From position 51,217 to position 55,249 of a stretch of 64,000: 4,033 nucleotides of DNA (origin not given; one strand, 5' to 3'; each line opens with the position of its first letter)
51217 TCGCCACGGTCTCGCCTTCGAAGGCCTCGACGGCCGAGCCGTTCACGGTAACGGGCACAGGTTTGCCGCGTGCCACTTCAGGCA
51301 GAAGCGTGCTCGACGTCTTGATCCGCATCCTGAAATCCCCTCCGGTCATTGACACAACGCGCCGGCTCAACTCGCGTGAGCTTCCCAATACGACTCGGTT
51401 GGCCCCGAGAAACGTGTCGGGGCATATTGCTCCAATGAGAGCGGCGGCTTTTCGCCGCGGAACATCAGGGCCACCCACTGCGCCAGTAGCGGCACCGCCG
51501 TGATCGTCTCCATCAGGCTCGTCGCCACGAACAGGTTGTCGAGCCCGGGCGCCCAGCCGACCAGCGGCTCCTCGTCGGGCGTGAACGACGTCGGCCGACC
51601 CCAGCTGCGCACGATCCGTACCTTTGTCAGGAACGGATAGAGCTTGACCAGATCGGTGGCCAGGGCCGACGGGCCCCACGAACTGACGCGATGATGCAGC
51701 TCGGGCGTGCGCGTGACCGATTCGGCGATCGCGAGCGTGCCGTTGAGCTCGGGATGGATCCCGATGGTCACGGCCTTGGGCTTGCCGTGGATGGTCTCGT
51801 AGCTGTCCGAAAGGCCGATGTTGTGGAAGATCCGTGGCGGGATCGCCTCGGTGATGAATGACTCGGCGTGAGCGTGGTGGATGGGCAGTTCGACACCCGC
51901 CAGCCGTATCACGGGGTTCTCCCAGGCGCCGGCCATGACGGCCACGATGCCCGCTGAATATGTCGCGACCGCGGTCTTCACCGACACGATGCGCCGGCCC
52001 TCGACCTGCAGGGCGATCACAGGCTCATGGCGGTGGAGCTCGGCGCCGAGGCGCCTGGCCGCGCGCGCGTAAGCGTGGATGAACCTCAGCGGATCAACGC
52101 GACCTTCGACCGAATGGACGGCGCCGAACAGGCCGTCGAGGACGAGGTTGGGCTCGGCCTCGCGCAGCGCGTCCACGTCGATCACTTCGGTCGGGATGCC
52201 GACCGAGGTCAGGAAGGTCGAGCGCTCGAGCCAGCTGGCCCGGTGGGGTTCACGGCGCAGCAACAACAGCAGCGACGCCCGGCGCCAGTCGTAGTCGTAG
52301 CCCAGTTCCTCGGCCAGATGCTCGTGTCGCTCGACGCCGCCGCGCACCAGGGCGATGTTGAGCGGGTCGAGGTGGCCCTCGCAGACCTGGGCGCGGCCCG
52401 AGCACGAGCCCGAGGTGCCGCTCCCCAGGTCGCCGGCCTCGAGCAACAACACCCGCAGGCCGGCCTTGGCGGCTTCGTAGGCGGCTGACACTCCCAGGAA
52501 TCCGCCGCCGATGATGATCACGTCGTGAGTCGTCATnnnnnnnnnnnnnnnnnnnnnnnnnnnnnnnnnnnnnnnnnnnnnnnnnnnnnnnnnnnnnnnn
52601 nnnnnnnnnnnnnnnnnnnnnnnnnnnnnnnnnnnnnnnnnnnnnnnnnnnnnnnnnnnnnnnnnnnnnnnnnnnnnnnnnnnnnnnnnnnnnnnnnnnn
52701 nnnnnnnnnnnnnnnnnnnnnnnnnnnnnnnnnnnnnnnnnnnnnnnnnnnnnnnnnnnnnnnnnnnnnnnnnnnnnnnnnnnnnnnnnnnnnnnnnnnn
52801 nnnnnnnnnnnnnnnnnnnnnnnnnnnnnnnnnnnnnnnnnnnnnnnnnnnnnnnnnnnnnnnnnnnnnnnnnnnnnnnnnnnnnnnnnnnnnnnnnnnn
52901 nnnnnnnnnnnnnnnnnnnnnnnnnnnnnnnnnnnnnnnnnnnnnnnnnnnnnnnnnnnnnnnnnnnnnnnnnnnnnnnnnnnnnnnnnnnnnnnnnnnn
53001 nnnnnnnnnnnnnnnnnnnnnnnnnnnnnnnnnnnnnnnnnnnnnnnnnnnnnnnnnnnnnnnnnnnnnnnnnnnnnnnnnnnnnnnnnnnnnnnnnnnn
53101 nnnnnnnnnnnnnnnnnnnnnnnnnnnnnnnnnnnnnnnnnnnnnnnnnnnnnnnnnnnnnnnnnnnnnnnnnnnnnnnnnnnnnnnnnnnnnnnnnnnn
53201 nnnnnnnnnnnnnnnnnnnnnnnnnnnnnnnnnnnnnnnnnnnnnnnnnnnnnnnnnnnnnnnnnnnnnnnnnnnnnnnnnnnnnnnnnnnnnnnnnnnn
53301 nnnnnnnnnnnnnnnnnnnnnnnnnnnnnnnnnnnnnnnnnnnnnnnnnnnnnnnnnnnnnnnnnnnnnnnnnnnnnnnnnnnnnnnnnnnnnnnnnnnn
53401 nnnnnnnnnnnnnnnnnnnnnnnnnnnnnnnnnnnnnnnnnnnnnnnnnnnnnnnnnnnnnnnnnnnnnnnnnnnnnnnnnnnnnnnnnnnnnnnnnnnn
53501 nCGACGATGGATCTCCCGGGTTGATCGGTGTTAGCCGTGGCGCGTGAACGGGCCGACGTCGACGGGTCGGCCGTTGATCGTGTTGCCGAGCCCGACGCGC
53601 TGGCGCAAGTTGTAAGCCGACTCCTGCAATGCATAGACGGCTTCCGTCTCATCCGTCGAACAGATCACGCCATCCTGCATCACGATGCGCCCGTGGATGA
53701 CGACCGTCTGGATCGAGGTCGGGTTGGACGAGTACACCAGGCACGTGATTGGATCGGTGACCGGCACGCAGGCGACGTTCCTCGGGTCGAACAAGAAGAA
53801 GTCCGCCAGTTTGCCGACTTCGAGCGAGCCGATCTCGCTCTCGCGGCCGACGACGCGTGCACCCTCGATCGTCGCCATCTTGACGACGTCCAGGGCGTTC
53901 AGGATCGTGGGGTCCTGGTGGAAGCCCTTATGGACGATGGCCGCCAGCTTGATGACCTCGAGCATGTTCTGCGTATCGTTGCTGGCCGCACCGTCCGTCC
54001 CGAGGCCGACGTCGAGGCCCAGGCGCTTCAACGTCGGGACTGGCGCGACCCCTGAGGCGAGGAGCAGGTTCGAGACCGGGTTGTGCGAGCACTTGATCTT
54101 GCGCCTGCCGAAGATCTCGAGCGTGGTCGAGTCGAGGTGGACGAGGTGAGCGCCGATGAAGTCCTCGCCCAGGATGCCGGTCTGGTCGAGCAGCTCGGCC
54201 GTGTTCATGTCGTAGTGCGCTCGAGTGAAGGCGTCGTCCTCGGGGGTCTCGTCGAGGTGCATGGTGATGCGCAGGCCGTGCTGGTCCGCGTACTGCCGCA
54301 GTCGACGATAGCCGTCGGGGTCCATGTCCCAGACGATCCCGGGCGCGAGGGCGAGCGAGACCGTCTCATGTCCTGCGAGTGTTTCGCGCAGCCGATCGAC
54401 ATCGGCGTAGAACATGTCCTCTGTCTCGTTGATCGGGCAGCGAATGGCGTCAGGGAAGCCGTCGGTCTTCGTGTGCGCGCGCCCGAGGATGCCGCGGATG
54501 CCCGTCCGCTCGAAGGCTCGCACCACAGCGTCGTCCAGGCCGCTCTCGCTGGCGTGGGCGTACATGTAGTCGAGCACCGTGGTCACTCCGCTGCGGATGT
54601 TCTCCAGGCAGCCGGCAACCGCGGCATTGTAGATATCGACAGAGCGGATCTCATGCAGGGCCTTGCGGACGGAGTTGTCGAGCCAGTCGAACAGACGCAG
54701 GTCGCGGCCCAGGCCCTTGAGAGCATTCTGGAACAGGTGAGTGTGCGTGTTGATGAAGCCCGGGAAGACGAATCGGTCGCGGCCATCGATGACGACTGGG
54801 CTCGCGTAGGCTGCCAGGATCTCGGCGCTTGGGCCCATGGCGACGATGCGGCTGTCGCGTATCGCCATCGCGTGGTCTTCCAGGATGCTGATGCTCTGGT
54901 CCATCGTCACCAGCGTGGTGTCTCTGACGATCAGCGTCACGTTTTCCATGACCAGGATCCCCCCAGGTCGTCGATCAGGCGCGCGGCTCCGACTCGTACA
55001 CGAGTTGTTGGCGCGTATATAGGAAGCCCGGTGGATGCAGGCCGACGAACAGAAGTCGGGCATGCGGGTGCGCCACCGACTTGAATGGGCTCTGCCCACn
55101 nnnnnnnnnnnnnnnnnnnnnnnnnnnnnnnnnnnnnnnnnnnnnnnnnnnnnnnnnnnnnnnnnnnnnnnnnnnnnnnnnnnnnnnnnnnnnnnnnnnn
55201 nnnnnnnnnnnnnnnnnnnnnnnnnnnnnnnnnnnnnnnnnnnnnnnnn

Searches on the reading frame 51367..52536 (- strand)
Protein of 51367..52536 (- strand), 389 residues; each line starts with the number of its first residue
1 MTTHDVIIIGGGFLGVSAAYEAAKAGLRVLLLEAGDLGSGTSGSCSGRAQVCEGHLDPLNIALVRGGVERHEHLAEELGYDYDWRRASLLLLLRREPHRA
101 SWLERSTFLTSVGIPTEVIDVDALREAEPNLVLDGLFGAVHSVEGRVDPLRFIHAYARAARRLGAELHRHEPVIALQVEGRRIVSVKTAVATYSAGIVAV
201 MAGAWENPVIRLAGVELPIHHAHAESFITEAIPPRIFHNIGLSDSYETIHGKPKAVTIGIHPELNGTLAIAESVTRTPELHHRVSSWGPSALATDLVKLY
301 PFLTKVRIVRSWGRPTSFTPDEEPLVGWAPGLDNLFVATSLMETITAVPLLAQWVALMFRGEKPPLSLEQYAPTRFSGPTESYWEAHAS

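Call 11: search_protein_families(library=pfam, proteins=[window:51367-52536:-], max_evalue=0.001)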
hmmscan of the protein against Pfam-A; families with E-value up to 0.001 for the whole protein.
window:51367-52536:- (389 aa): 9 families
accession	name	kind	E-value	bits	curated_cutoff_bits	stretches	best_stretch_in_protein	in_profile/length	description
PF01266.30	DAO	-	8.2e-51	174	27.9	1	5-356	1-351/353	FAD dependent oxidoreductase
PF00890.30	FAD_binding_2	-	2e-10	40.9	20.4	1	5-201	1-192/414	FAD binding domain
PF12831.13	FAD_oxidored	-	3e-07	30.5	27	1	5-37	1-33/416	FAD dependent oxidoreductase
PF13738.12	Pyr_redox_3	-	3.5e-07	30.2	30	0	7-38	1-33/305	Pyridine nucleotide-disulphide oxidoreductase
PF13450.12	NAD_binding_8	-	1.3e-05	25.8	21.9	1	8-40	1-33/68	NAD(P)-binding Rossmann-like domain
PF03486.20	HI0933_like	-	5.3e-05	23.2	50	1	4-53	1-51/244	HI0933-like protein Rossmann domain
PF01134.28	GIDA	-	5.3e-05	22.9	22.1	1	5-38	1-33/391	Glucose inhibited division protein A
PF07992.20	Pyr_redox_2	-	7.8e-05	22.7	26.1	1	5-37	2-31/291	Pyridine nucleotide-disulphide oxidoreductase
PF01946.23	Thi4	-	0.00036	20.3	26.2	1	3-35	17-50/235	Thi4 family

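Call 12: search_protein_families(library=ncbifam, proteins=[window:51367-52536:-], max_evalue=0.00001)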
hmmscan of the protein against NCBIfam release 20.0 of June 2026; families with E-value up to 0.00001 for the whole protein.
window:51367-52536:- (389 aa): 22 families
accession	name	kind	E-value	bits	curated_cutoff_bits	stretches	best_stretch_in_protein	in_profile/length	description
TIGR02352.1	thiamin_ThiO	equivalog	7.9e-24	84.4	250.8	1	6-339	1-326/351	glycine oxidase ThiO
TIGR01373.1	soxB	subfamily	4e-22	78.6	529.45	1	3-340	30-362/407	sarcosine oxidase subunit beta family protein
NF008425.0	PRK11259.1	equivalog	1.9e-20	73.1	257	1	2-214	3-211/377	N-methyl-L-tryptophan oxidase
NF001933.0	PRK00711.1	subfamily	3.5e-20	72.4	383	1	72-220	120-271/429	D-amino acid dehydrogenase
TIGR01377.1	soxA_mon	subfamily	2.3e-19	69.4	479.65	1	4-221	1-215/381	amino oxidase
TIGR03377.1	glycerol3P_GlpA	equivalog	1.7e-16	59.9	552.8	1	110-228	103-226/530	anaerobic glycerol-3-phosphate dehydrogenase subunit GlpA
NF008313.0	PRK11101.1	equivalog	9.3e-13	47.6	425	1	111-222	113-229/548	anaerobic glycerol-3-phosphate dehydrogenase subunit A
NF050086.1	pipecolate_AmaA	exception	4.2e-12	45.4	600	1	3-205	25-236/425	L-pipecolate oxidase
NF009906.0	PRK13369.1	equivalog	1.7e-10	40.1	352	1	2-212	5-221/502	glycerol-3-phosphate dehydrogenase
NF008899.0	PRK12266.1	equivalog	3.3e-10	39.1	360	1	2-211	5-221/508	glycerol-3-phosphate dehydrogenase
NF002480.1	PRK01747.1-1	equivalog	5e-09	35.1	540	1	3-206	248-451/645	bifunctional tRNA (5-methylaminomethyl-2-thiouridine)(34)-methyltransferase MnmC2/FAD-dependent 5-carboxymethylaminomethyl-2-thiouridine(34)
TIGR03364.1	HpnW_proposed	hypoth_equivalog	6.4e-09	35.3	285.1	1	5-203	2-194/365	TIGR03364 family FAD-dependent oxidoreductase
NF033460.1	glycerol3P_ox_II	equivalog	1.1e-08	34.7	460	1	4-216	2-218/361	type 2 glycerol-3-phosphate oxidase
NF006130.0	PRK08274.1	equivalog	3.2e-08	32.8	369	0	2-36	4-38/467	FAD-dependent tricarballylate dehydrogenase TcuA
TIGR03329.1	Phn_aa_oxid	hypoth_equivalog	3.1e-07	29.5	632.8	0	3-47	24-70/460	putative aminophosphonate oxidoreductase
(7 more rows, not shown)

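Call 67: search_solved_structures(query=window:51367-52536:-, max_evalue=1e-10)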
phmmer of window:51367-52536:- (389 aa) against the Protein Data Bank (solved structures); distinct sequences matched with E-value up to 1e-10: 16.
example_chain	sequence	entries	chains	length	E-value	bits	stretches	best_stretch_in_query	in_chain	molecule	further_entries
1y56_B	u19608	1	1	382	1.4e-29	106.5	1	5-377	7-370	sarcosine oxidase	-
4p9s_A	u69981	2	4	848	3.4e-20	75.6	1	5-233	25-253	Dimethylglycine dehydrogenase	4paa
4pab_A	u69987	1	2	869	1.1e-19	74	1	5-233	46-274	Dimethylglycine dehydrogenase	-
5l46_A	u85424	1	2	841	1.8e-19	73.2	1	5-233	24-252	Dimethylglycine dehydrogenase, mitochondrial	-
4ysh_A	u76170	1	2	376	1.4e-16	63.7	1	4-378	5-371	Glycine oxidase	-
5fjm_A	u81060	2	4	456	2e-16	63.2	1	4-282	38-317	L-AMINO ACID DEAMINASE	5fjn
3ada_B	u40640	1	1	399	2e-15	60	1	3-234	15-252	SARCOSINE OXIDASE BETA SUBUNIT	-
1vrq_B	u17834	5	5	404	2.1e-15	59.9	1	3-234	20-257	Sarcosine oxidase beta subunit | Subunit beta of sarcosine oxidase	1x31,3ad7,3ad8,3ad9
2gag_B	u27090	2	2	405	6.9e-15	58.2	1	3-234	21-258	heterotetrameric sarcosine oxidase beta-subunit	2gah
5i39_A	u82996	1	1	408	5e-12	48.7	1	5-375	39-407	L-amino acid deaminase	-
5hxw_A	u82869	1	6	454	3e-11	46.2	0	5-234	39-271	L-amino acid deaminase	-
3if9_A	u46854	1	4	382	4e-11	45.8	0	4-215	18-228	Glycine oxidase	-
7fgp_A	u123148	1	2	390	4.4e-11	45.6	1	6-219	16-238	Glycine/D-amino acid oxidase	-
7cyx_A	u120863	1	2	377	6.1e-11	45.2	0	4-209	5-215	Glycine oxidase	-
1ryi_A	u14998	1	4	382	6.9e-11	45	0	4-215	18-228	GLYCINE OXIDASE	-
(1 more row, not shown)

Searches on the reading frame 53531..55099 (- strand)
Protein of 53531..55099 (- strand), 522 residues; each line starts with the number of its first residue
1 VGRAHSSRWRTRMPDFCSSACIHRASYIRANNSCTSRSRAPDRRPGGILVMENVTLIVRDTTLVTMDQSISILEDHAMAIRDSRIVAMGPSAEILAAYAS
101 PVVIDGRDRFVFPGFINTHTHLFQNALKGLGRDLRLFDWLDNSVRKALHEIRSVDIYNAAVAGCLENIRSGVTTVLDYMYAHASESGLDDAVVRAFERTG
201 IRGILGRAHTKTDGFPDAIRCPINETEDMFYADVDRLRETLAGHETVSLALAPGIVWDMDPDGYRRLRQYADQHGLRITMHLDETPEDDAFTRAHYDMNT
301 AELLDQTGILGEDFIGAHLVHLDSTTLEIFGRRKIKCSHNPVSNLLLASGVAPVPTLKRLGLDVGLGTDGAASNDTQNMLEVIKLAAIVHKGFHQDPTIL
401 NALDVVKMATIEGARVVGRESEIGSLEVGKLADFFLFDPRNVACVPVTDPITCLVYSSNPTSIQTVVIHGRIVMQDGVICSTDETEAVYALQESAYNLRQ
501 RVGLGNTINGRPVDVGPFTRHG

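Call 11: search_protein_families(library=pfam, proteins=[window:53531-55099:-], max_evalue=0.001)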
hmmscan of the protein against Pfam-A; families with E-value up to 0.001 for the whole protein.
window:53531-55099:- (522 aa): 3 families
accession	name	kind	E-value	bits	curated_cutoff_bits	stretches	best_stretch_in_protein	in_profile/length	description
PF01979.26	Amidohydro_1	-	2.3e-60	205.1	25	1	110-473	1-345/345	Amidohydrolase family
PF07969.17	Amidohydro_3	-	1.1e-16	61.9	29.7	1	271-473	271-471/472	Amidohydrolase family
PF22039.1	HUTI_composite_bact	-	1.9e-05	24.6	25.5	1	77-98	2-23/26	Imidazolonepropionase-like composite domain, bacteria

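Call 12: search_protein_families(library=ncbifam, proteins=[window:53531-55099:-], max_evalue=0.00001)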
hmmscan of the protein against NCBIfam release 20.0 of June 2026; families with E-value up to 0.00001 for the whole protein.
window:53531-55099:- (522 aa): 33 families (the best 25 are shown)
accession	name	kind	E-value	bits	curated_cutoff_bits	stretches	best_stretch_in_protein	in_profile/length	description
NF006549.0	PRK09045.1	equivalog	5.6e-82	275.7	540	1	51-490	5-431/444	TRZ/ATZ family hydrolase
NF004701.0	PRK06038.1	equivalog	8.3e-80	268.6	609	1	52-502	2-430/432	N-ethylammeline chlorohydrolase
NF005557.0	PRK07228.1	equivalog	1.7e-79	267.6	522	1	56-501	3-440/445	5'-deoxyadenosine deaminase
NF006055.0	PRK08203.1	equivalog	2e-79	267.2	532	1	54-501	5-453/455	8-oxoguanine deaminase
NF006252.0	PRK08393.1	equivalog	2e-76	257.7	617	1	78-492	23-417/424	N-ethylammeline chlorohydrolase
NF009059.0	PRK12393.1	equivalog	1.7e-70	238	543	1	73-500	26-457/460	amidohydrolase family protein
NF004995.0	PRK06380.1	subfamily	1.5e-64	218.6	567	1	56-487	3-412/418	metal-dependent hydrolase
NF006056.0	PRK08204.1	subfamily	3e-63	214.2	391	1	56-503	5-445/449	hypothetical protein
NF005211.0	PRK06687.1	equivalog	4.9e-51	173.8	703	1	59-480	5-415/419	TRZ/ATZ family protein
NF005540.0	PRK07203.1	equivalog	3.6e-50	170.9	444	1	56-502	2-442/444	putative aminohydrolase SsnA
NF012037.0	PRK15493.1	equivalog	2e-49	168.6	779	1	60-489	7-424/435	bifunctional S-methyl-5'-thioadenosine deaminase/S-adenosylhomocysteine deaminase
TIGR03314.1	Se_ssnA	subfamily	5.5e-48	163.9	455.5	1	56-501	1-440/441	putative selenium metabolism protein SsnA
NF006681.0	PRK09229.1-2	equivalog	2.1e-42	145.4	362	1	72-485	18-436/451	formimidoylglutamate deiminase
TIGR02967.1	guan_deamin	equivalog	1.4e-41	142.8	375.4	1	71-441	2-364/401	guanine deaminase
NF006679.0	PRK09228.1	subfamily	1.7e-37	129.2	351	1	59-441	15-389/433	guanine deaminase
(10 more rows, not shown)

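Call 53: search_solved_structures(query=window:53531-54949:-, max_evalue=1e-20)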
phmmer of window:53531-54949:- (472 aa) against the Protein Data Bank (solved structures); distinct sequences matched with E-value up to 1e-20: 21.
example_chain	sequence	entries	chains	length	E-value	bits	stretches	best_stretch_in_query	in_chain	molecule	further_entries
4v1x_A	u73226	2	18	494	3.3e-62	214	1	5-431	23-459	ATRAZINE CHLOROHYDROLASE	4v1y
4f0r_A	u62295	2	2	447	1.5e-61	211.9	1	10-436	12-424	5-methylthioadenosine/S-adenosylhomocysteine deaminase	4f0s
3hpa_A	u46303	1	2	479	7.7e-61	209.5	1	5-434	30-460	AMIDOHYDROLASE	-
7ww2_A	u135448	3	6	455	1.3e-52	182.3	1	5-436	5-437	8-oxoguanine deaminase | Hydroxydechloroatrazine ethylaminohydrolase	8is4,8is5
4dzh_A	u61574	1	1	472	7.4e-49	170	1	7-427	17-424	AMIDOHYDROLASE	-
4dyk_A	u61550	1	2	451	1.8e-48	168.7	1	6-439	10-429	AMIDOHYDROLASE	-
4gbd_A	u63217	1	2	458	2e-48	168.5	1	6-439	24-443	Putative uncharacterized protein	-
3lnp_A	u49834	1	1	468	1.1e-45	159.5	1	20-436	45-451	Amidohydrolase family Protein OLEI01672_1_465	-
2paj_A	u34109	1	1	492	6.8e-34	120.6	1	44-434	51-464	putative cytosine/guanine deaminase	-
5hme_A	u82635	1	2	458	6.3e-32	114.2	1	6-426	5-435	Triazine hydrolase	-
3ls9_A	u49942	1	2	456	8.2e-32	113.8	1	8-426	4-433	Triazine hydrolase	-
5hmf_A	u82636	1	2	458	1.1e-31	113.3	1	6-426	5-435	Triazine hydrolase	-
4l9x_A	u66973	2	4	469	1.3e-31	113.1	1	5-426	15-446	Triazine hydrolase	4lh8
3lsb_A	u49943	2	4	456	1.5e-31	112.9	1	8-426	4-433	Triazine hydrolase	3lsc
5hmd_A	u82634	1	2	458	2e-31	112.5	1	6-426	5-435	Triazine hydrolase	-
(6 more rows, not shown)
